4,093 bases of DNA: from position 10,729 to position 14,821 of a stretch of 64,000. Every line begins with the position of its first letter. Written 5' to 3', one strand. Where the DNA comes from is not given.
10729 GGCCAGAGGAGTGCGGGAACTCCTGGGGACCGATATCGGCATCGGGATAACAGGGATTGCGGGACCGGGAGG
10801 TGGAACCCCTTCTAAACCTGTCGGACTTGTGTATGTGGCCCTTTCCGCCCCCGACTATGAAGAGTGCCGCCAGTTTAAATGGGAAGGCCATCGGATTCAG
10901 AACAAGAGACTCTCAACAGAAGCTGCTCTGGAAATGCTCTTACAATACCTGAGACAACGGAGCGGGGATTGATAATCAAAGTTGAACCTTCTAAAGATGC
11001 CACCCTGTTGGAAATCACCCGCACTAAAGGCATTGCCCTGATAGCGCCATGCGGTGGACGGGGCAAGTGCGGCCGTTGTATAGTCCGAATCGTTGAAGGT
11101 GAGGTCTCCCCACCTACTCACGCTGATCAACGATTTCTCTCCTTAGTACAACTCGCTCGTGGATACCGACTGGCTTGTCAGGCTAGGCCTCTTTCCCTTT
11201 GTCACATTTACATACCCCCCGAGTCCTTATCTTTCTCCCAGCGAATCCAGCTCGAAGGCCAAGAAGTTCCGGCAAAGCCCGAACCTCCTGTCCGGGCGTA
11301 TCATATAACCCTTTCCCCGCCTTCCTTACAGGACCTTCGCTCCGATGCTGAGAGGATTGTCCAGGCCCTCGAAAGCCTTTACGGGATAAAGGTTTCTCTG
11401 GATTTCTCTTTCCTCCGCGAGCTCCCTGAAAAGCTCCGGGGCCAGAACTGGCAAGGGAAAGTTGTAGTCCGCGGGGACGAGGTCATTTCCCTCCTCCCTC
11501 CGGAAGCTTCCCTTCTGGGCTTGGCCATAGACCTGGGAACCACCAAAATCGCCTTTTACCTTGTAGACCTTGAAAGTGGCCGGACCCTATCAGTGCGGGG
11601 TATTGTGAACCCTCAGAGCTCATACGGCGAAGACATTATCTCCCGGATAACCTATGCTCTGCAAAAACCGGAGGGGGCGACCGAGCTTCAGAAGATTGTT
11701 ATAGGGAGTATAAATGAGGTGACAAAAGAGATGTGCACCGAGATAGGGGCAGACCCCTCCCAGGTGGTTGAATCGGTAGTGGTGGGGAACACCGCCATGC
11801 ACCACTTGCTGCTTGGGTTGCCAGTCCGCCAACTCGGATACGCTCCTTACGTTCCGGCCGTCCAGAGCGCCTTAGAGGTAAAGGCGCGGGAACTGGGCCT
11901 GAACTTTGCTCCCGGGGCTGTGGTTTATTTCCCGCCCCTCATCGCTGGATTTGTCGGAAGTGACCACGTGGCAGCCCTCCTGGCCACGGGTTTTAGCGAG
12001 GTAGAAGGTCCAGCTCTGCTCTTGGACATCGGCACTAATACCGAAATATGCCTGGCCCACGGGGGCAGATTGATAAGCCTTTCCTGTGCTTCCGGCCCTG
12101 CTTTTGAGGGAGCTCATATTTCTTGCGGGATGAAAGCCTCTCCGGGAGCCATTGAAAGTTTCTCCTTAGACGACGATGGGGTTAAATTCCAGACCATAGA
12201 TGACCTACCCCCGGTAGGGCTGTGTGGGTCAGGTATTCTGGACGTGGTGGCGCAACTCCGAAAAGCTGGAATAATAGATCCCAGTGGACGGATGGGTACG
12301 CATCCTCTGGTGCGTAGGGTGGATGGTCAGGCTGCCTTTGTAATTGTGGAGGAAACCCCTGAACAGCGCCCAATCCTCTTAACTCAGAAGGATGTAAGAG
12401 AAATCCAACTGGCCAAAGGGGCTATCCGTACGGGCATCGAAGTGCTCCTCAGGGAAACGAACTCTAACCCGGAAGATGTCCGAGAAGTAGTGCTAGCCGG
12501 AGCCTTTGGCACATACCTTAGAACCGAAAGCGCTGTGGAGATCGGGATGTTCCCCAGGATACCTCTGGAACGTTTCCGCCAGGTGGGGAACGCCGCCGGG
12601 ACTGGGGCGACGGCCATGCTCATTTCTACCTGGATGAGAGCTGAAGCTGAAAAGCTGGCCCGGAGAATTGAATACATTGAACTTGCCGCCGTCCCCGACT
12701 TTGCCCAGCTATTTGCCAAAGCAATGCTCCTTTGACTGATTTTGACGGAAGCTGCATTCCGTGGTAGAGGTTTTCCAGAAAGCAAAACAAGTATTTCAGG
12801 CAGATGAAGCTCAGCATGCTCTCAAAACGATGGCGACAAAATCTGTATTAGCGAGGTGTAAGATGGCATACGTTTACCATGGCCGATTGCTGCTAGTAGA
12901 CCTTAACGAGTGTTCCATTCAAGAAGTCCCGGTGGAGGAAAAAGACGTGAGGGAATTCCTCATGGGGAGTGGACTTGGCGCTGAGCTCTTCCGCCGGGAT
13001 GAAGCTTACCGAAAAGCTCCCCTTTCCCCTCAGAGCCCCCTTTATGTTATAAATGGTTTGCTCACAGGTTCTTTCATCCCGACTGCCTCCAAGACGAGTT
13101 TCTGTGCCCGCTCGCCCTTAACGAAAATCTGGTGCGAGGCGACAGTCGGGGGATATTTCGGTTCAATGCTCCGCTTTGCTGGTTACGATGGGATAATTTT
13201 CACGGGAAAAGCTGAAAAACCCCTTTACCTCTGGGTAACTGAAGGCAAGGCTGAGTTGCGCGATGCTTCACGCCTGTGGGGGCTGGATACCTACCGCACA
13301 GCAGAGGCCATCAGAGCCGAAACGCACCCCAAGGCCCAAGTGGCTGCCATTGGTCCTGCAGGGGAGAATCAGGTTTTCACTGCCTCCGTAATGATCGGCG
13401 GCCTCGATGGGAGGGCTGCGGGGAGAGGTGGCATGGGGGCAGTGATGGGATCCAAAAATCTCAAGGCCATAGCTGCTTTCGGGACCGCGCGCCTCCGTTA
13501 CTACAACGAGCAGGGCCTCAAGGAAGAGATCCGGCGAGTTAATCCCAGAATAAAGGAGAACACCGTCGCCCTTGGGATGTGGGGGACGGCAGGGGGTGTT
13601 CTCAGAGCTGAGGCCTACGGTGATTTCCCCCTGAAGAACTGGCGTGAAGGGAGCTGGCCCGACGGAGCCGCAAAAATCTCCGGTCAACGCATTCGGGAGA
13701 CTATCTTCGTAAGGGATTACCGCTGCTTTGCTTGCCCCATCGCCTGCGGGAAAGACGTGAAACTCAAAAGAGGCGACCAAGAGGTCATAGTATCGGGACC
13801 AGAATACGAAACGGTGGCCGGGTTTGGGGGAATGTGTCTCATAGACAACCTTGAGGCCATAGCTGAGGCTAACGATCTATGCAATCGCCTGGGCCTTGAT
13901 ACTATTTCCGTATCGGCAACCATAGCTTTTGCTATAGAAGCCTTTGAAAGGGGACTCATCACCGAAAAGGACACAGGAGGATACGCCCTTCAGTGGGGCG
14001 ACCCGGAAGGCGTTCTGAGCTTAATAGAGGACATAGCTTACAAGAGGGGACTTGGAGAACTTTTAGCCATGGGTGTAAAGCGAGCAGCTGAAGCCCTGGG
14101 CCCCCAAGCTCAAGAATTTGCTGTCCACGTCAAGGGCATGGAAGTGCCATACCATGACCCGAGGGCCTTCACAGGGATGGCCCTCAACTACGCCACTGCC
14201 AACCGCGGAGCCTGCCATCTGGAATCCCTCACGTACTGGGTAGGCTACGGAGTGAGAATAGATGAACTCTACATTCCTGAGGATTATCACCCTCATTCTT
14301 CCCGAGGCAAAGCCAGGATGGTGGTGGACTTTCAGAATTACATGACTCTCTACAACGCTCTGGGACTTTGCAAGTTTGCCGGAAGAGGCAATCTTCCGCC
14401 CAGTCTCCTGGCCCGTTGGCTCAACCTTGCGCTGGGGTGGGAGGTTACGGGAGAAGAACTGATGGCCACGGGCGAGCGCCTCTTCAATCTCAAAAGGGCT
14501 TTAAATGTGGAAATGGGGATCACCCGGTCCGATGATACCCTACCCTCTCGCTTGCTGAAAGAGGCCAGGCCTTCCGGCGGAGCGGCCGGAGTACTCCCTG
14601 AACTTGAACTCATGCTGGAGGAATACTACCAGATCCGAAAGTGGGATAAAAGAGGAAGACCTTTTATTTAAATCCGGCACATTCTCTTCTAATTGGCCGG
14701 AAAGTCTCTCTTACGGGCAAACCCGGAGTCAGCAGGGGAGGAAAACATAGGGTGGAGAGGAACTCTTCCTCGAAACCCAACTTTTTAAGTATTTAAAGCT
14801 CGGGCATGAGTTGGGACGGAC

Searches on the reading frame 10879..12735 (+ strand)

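Call 32: search_protein_families(library=pfam, proteins=[window:10879-12735:+], max_evalue=0.00001)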
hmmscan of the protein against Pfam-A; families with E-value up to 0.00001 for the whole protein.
window:10879-12735:+ (618 aa): 4 families
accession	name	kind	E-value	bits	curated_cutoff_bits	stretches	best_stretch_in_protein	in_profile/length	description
PF14574.11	RACo_C_ter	-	1.1e-79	267.6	27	1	379-617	3-248/261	C-terminal domain of RACo the ASKHA domain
PF17651.6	Raco_middle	-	5.1e-57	192.5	26.8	1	213-373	1-161/163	RACo middle region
PF17650.6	RACo_linker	-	1.3e-16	60.6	26.2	1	133-207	7-81/86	RACo linker region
PF00111.32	Fer2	-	1.4e-12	47.8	21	1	33-104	8-76/77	2Fe-2S iron-sulfur cluster binding domain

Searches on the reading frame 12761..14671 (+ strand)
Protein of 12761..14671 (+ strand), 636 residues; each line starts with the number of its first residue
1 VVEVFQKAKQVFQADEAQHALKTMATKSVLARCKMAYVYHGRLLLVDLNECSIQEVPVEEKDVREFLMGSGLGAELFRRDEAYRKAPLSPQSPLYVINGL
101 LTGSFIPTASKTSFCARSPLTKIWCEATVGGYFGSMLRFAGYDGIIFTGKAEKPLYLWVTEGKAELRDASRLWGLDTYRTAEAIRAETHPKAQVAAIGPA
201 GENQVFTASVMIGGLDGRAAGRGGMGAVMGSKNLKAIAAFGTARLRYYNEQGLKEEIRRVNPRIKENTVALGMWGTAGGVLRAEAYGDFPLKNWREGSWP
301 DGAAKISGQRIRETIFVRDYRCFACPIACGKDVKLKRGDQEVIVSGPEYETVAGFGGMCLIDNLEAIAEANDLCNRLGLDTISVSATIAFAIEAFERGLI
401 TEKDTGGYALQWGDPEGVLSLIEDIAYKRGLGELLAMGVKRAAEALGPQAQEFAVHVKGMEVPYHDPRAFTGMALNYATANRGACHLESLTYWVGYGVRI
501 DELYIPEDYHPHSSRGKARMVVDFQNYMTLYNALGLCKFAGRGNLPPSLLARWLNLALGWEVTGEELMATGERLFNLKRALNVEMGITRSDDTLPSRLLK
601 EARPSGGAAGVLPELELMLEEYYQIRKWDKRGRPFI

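Call 32: search_protein_families(library=pfam, proteins=[window:12761-14671:+], max_evalue=0.00001)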
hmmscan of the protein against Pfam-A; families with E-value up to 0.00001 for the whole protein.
window:12761-14671:+ (636 aa): 2 families
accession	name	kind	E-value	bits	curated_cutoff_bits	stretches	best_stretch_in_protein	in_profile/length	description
PF01314.23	AFOR_C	-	7.7e-133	443.8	27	1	259-634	5-375/385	Aldehyde ferredoxin oxidoreductase, domains 2 & 3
PF02730.20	AFOR_N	-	1.6e-67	227.5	29.8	1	41-241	1-198/199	Aldehyde ferredoxin oxidoreductase, N-terminal domain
